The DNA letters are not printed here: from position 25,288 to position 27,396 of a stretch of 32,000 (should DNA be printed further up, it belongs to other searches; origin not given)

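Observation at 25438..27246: SLH/OprB-type porin embedded between nrtP and narB: candidate nitrate/nitrite outer-membrane channel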

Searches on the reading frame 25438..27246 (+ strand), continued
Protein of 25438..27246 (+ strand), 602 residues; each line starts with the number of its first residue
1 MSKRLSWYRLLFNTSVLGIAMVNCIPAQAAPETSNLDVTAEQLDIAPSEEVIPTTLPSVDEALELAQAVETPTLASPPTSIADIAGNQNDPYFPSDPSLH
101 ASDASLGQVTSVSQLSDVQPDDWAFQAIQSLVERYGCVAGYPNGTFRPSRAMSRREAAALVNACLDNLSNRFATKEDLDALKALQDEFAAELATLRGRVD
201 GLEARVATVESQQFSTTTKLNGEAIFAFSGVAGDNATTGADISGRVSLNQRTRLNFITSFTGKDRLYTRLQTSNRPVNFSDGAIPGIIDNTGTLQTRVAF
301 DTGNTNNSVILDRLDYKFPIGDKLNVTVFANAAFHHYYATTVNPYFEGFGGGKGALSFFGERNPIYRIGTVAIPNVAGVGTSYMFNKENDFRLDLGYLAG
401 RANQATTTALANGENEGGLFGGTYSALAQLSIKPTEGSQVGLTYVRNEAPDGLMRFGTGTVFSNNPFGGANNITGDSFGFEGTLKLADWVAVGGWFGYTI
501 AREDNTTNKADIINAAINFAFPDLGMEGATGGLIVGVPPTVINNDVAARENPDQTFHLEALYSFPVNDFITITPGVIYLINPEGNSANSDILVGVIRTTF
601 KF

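Call 40: find_encoding_contigs(protein=P0030, flank=10000, max_places=1)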
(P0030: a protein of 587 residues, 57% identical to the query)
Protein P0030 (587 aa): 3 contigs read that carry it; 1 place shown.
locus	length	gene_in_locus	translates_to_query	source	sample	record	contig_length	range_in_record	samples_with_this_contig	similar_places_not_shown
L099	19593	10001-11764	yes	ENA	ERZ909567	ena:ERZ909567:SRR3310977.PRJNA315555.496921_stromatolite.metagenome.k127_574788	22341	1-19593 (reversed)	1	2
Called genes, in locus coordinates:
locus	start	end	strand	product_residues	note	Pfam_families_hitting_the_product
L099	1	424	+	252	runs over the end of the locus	PF00132:Hexapep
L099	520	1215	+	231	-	PF02254:TrkA_N, PF02080:TrkA_C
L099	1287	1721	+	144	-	-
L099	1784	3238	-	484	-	PF00355:Rieske, PF08417:PaO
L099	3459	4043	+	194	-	PF09366:DUF1997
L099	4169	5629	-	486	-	PF02696:SelO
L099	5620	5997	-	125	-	PF14534:DUF4440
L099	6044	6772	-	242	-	PF00005:ABC_tran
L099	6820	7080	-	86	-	PF05016:ParE_toxin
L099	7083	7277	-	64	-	PF18506:RelB-like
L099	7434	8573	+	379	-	PF00109:ketoacyl-synt, PF02801:Ketoacyl-synt_C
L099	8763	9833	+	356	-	-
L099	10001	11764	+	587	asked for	PF00395:SLH (weak), PF04966:OprB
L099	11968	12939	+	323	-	PF00126:HTH_1, PF03466:LysR_substrate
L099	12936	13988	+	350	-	PF02885:Glycos_trans_3N, PF00591:Glycos_transf_3 (faint)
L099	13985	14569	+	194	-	PF12804:NTP_transf_3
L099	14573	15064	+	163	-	PF09655:Nitr_red_assoc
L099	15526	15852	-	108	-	PF13744:HTH_37, PF01381:HTH_3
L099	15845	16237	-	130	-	PF05973:Gp49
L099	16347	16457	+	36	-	-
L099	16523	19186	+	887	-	PF00675:Peptidase_M16, PF05193:Peptidase_M16_C, PF00675:Peptidase_M16, PF05193:Peptidase_M16_C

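Call 42: search_protein_families(library=ncbifam, proteins=[L002:12243-13223:+, L002:13220-14293:+, L002:14320-14973:+, L002:15043-15516:+, L097:7718-9316:-, L099:8763-9833:+, L096:5780-6706:+], max_evalue=1e-10)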
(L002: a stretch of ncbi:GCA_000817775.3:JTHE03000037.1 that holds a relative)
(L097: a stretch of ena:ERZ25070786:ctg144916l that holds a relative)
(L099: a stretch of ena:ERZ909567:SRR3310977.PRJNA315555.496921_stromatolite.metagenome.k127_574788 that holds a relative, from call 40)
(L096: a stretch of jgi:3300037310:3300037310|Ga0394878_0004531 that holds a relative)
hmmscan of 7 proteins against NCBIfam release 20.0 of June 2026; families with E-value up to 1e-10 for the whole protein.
L002:12243-13223:+ (326 aa): 48 families (the best 25 are shown)
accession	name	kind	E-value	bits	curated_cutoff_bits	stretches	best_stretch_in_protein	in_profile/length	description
NF053705.1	TransRegGltCGpos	equivalog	1.6e-43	149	350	1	1-304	1-294/300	glutamate biosynthesis transcriptional regulator GltC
NF040786.1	LysR_Sec_metab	equivalog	6.8e-42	143.5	250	1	1-301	1-296/298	selenium metabolism-associated LysR family transcriptional regulator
NF008416.0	PRK11242.1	equivalog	4.9e-37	127.9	277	1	2-286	2-281/300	transcriptional regulator CynR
TIGR03339.1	phn_lysR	subfamily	6.8e-37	127.2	341.1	1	5-267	1-255/279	aminoethylphosphonate catabolism associated LysR family transcriptional regulator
NF047520.1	trans_act_CidR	equivalog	4.5e-32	111.4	415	1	1-263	1-260/292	cidABC operon transcriptional activator CidR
TIGR02424.1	TF_pcaQ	equivalog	1.7e-30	106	303.8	1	4-247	6-250/300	pca operon transcription factor PcaQ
NF009327.0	PRK12684.1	subfamily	5.5e-28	98.1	402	1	1-274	1-274/313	CysB family HTH-type transcriptional regulator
NF008352.0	PRK11139.1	subfamily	1.7e-27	96.3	288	1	5-174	10-172/305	transcriptional regulator GcvA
NF045775.1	acetoin_reg_AlsR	exception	3e-26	92.6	430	1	1-196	1-194/290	acetoin biosynthesis transcriptional regulator AlsR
NF009326.0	PRK12681.1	equivalog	2.7e-25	89.5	436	1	2-264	2-264/324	HTH-type transcriptional regulator CysB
NF008722.0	PRK11716.1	equivalog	2.8e-25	88.9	246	1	1-243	1-242/293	HTH-type transcriptional activator IlvY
NF009324.0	PRK12679.1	equivalog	4.7e-25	88.3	491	1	21-274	22-272/316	HTH-type transcriptional regulator Cbl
NF047354.1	trans_reg_GltC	equivalog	7.8e-25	88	300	1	1-181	1-181/290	glutamate biosynthesis transcriptional regulator GltC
NF007307.0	PRK09791.1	equivalog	1.9e-23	83.1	336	1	2-262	6-264/302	LysR family transcriptional regulator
NF047711.1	PutUtilRegPtrR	equivalog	5.7e-23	81.4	400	1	1-261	1-253/283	putrescine utilization regulator PtrR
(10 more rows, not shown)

L002:13220-14293:+ (357 aa): 5 families
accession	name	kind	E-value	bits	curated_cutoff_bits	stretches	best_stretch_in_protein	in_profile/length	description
NF005635.0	PRK07394.1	equivalog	2.2e-150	500.7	287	1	1-347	1-345/348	hypothetical protein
NF006564.0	PRK09071.1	equivalog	4.3e-28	98.2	257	1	4-257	12-258/335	glycosyl transferase family protein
NF006005.0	PRK08136.1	equivalog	1.5e-27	96.7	185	1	6-239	4-233/314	DNA-binding protein YbiB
NF011201.0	PRK14607.1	equivalog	5.7e-21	74.8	670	1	18-348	204-530/534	bifunctional anthranilate synthase component II/anthranilate phosphoribosyltransferase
TIGR01245.1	trpD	equivalog_domain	8.4e-21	74.6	199.05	1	19-344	7-329/330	anthranilate phosphoribosyltransferase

L002:14320-14973:+ (217 aa): 9 families
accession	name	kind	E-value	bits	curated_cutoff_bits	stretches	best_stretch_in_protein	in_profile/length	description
NF002741.0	PRK02726.1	equivalog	1.1e-69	234.1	179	1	22-211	9-194/200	molybdenum cofactor guanylyltransferase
TIGR02665.1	molyb_mobA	equivalog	1.2e-28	100.4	151.85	1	22-208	2-185/186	molybdenum cofactor guanylyltransferase MobA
NF011056.0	PRK14489.1-1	equivalog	1.7e-24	86.6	379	1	21-211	6-192/363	bifunctional molybdenum cofactor guanylyltransferase MobA/molybdopterin-guanine dinucleotide biosynthesis adaptor protein MobB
NF001457.0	PRK00317.1-3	equivalog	8.8e-24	84.1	164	1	22-215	3-197/200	molybdenum cofactor guanylyltransferase MobA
NF011059.0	PRK14490.1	equivalog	1.2e-21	77.3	354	1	22-212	182-366/374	bifunctional molybdenum cofactor guanylyltransferase MobA/molybdopterin-guanine dinucleotide biosynthesis adaptor protein MobB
NF011070.0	PRK14500.1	equivalog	8.4e-21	74.6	606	1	23-213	169-353/358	putative bifunctional molybdopterin-guanine dinucleotide biosynthesis protein MoaC/MobA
NF001855.0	PRK00576.1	equivalog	1.4e-17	63.9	205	1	19-209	6-190/197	molybdenum cofactor guanylyltransferase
NF001837.0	PRK00560.1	equivalog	1.2e-14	54.5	182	1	23-208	11-184/196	molybdenum cofactor guanylyltransferase MobA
TIGR03310.1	matur_MocA_YgfJ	equivalog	6.9e-13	49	186.45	1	23-129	2-113/188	molybdenum cofactor cytidylyltransferase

L002:15043-15516:+ (157 aa): 1 family
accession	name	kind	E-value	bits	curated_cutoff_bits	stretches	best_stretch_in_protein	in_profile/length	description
TIGR02664.1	nitr_red_assoc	subfamily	6.8e-53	179.2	110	1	7-149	2-145/145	nitrate reductase maturation protein NarM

L097:7718-9316:- (532 aa): 4 families
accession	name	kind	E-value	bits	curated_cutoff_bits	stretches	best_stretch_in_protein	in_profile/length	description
TIGR00886.1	2A0108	subfamily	1.1e-118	396.6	311.7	1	23-452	1-368/368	NarK family nitrate/nitrite MFS transporter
TIGR00893.1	2A0114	subfamily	4.8e-18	65.3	395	1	33-217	4-174/399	D-galactonate transporter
TIGR00881.1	2A0104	subfamily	3.6e-14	52.6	407.75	1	30-216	2-175/379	phosphoglycerate transporter protein PgtP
NF049980.1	SfMCT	equivalog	4.7e-11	42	320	0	299-414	201-315/378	L-lactate MFS transporter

L099:8763-9833:+ (356 aa): 0 families

L096:5780-6706:+ (308 aa): 44 families (the best 25 are shown)
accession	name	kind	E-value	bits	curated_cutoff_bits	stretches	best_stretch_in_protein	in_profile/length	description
NF053705.1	TransRegGltCGpos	equivalog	1.9e-41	142.3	350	1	1-306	1-295/300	glutamate biosynthesis transcriptional regulator GltC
NF040786.1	LysR_Sec_metab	equivalog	8.2e-37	126.8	250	1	1-302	1-296/298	selenium metabolism-associated LysR family transcriptional regulator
TIGR03339.1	phn_lysR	subfamily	1.1e-35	123.2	341.1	1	5-258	1-249/279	aminoethylphosphonate catabolism associated LysR family transcriptional regulator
NF008416.0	PRK11242.1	equivalog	7.1e-35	120.8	277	1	1-245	1-244/300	transcriptional regulator CynR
TIGR02424.1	TF_pcaQ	equivalog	9.6e-33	113.4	303.8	1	2-262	4-265/300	pca operon transcription factor PcaQ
NF047520.1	trans_act_CidR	equivalog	4.7e-30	104.8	415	1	1-246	1-244/292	cidABC operon transcriptional activator CidR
NF045775.1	acetoin_reg_AlsR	exception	9.8e-27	94.2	430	1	1-244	1-244/290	acetoin biosynthesis transcriptional regulator AlsR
NF009327.0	PRK12684.1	subfamily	4.2e-25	88.6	402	1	1-256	1-256/313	CysB family HTH-type transcriptional regulator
TIGR03298.1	argP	subfamily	6e-24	84.6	273.55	1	3-246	3-242/292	ArgP/LysG family DNA-binding transcriptional regulator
NF045990.1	TransRegCbbRRhodb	equivalog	6.4e-24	84.5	450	1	3-296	8-292/304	LysR family regulator CbbR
NF040888.1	trans_reg_YafC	equivalog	7.2e-24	84.2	470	1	3-223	5-220/293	DNA-binding transcriptional regulator YafC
NF009326.0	PRK12681.1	equivalog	1.6e-23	83.7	436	1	1-262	1-262/324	HTH-type transcriptional regulator CysB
NF008352.0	PRK11139.1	subfamily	1.7e-23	83.2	288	1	3-174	8-172/305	transcriptional regulator GcvA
NF008722.0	PRK11716.1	equivalog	2.8e-23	82.3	246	1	1-200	1-200/293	HTH-type transcriptional activator IlvY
NF007385.0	PRK09906.1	equivalog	1.6e-22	80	356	1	1-189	1-186/296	DNA-binding transcriptional regulator HcaR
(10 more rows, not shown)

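Call 54: search_solved_structures(query=window:25438-27243:+, max_evalue=1)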
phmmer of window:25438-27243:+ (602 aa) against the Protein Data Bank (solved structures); distinct sequences matched with E-value up to 1: 6.
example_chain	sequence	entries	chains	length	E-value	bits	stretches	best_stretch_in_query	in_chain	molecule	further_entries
8bys_A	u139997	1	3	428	1e-12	50.7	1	101-211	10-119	S-layer homology domain-containing protein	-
8bym_A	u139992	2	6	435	5.6e-12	48.2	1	112-211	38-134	S-layer homology domain-containing protein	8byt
8bz2_A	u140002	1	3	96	7.4e-11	44.5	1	113-199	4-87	S-layer homology domain-containing protein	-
3pyw_A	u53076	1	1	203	0.00034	22.5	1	116-165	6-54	S-layer protein sap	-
6bt4_A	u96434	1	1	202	0.00035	22.5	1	115-165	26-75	S-layer protein sap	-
9g93_A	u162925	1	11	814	0.0073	18.1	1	115-167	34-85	S-layer protein sap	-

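Call 63: find_encoding_contigs(protein=P0047, flank=10000, max_places=1)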
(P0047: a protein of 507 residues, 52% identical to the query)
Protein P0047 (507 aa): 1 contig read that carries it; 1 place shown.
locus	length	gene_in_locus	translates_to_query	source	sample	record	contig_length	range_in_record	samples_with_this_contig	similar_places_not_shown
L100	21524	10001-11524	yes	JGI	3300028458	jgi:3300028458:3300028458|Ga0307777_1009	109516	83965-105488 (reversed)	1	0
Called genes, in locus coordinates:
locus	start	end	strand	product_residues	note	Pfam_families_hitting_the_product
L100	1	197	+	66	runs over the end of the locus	-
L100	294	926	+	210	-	PF00132:Hexapep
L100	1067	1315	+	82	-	PF13592:HTH_33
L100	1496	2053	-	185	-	PF05685:Uma2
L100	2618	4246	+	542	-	-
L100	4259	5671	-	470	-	-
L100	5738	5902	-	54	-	-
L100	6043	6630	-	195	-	-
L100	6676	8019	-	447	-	PF01794:Ferric_reduct, PF08022:FAD_binding_8 (weak), PF00175:NAD_binding_1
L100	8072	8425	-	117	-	PF04020:Phage_holin_4_2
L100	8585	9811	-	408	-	PF22807:TrAA12, PF23500:DUF7133, PF07995:GSDH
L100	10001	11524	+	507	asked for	PF04966:OprB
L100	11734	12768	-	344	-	PF01594:AI-2E_transport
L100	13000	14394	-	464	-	PF03448:MgtE_N, PF00571:CBS, PF01769:MgtE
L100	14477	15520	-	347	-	PF03631:Virul_fac_BrkB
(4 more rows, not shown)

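Call 64: predict_structure(alignment_id=A1)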
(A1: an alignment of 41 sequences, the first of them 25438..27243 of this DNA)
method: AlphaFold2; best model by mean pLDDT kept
length: 602 residues; sequences in the alignment: 41
mean_pLDDT: 71.8   pTM: 0.63
mean pLDDT of the five models: 71.8, 69.9, 69.3, 67.0, 66.4
residues with pLDDT >= 90: 190; 70-90: 172; 50-70: 110; < 50: 130
segments of 3 or more residues with pLDDT < 50: 1-7, 9-115, 139-145, 210-213, 284-287
pLDDT, mean of each block of 10 residues (from residue 1): 47 34 26 27 27 29 28 28 32 31 31 50 68 61 51 64 62 57 64 61 57 68 87 88 77 89 89 81 53 82 82 91 93 87 69 60 82 85 94 95 81 84 92 92 95 87 89 94 92 94 94 94 90 93 93 92 90 92 91 90 86
secondary structure, 60 per line:
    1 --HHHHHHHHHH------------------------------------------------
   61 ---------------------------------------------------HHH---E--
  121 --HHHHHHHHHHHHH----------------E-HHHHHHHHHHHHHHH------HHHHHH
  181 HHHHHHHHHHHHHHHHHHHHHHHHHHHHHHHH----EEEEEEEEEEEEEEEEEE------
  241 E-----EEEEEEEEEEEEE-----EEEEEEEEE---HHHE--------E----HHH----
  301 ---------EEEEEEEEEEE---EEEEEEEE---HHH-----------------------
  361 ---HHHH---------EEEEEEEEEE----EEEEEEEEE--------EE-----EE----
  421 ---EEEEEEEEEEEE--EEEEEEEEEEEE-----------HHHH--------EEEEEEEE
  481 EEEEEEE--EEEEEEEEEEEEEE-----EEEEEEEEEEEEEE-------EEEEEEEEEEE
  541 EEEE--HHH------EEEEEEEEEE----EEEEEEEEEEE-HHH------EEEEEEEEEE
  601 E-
elements in order: H3-12 H123-135 H154-168 H175-212 E217-234 E247-259 E265-273 E310-320 E324-331 H364-367 E377-386 E391-399 E424-435 E438-449 H461-464 E473-487 E490-503 E509-522 E530-544 E556-565 E570-580 E591-601

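Call 67: fold_search(model_id=the predicted structure, library=pdb)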
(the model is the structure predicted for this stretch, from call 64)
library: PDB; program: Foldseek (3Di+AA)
matches with E <= 10: 867; with E <= 0.001: 273
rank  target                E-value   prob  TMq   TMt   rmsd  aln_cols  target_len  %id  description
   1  4gey                  6.4e-12  1.00  0.44  0.60   8.5       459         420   13  High pH structure of Pseudomonas putida OprB (released 2012-10-24)
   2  8jto                  7.2e-11  1.00  0.36  0.58   7.1       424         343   14  Outer membrane porin of Burkholderia pseudomallei (BpsOmp38) in complex with ceftazidime (released 2024-06-26)
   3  2o4v_A                1.4e-10  1.00  0.41  0.58   7.0       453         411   11  An arginine ladder in OprP mediates phosphate specific transfer across the outer membrane (released 2006-12-26)
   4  4rjx                  2.0e-10  1.00  0.40  0.54   7.5       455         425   13  Crystal structure of the OprO mutant protein F62Y/D114Y (released 2015-10-21)
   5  6ehe                  2.3e-10  1.00  0.39  0.71   6.7       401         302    9  OmpTdeltaL8 (loop L8 deletion mutant of OmpT), an outer membrane protein of Vibrio cholerae (released 2018-04-25)
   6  8wv0_A                2.7e-10  1.00  0.37  0.62   6.7       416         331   13  Outer membrane porin of Burkholderia pseudomallei (BpsOmp38) (released 2024-10-30)
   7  5mdq_A                3.5e-10  1.00  0.41  0.66   5.7       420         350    8  Crystal structure of outer membrane expressed Chitoporin VhChip from Vibrio harveyi (released 2017-12-20)
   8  4rjw                  5.0e-10  1.00  0.42  0.56   6.1       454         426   13  Crystal structure of Pseudomonas aeruginosa OprO (released 2015-10-21)
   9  6eus_A                6.2e-10  1.00  0.37  0.60   7.2       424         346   10  Crystal structure of the outer membrane channel DcaP of Acinetobacter baumannii (released 2018-11-14)
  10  8bym_A                8.5e-10  1.00  0.37  0.64   8.0       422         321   12  Outer membrane attachment porin OmpM1 from Veillonella parvula (released 2023-11-08)
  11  8byt_A                1.0e-09  1.00  0.37  0.66   7.2       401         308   13  Outer membrane attachment porin OmpM1 from Veillonella parvula, C3 symmetry (released 2023-11-08)
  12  2fgq                  1.1e-09  1.00  0.41  0.70   5.7       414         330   12  High resolution X-ray structure of Omp32 in complex with malate (released 2006-01-31)
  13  5mdo_A                1.1e-09  1.00  0.40  0.67   6.2       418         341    9  Crystal structure of in vitro folded Chitoporin VhChip from Vibrio harveyi (crystal form I) (released 2017-12-20)
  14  6ehb_B                1.1e-09  1.00  0.38  0.67   5.7       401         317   12  OmpU, an outer membrane protein, of Vibrio cholerae (released 2018-04-25)
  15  4kr8_C                1.4e-09  1.00  0.38  0.61   6.9       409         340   12  Salmonella typhi OmpF complex with Daunomycin (released 2014-05-28)
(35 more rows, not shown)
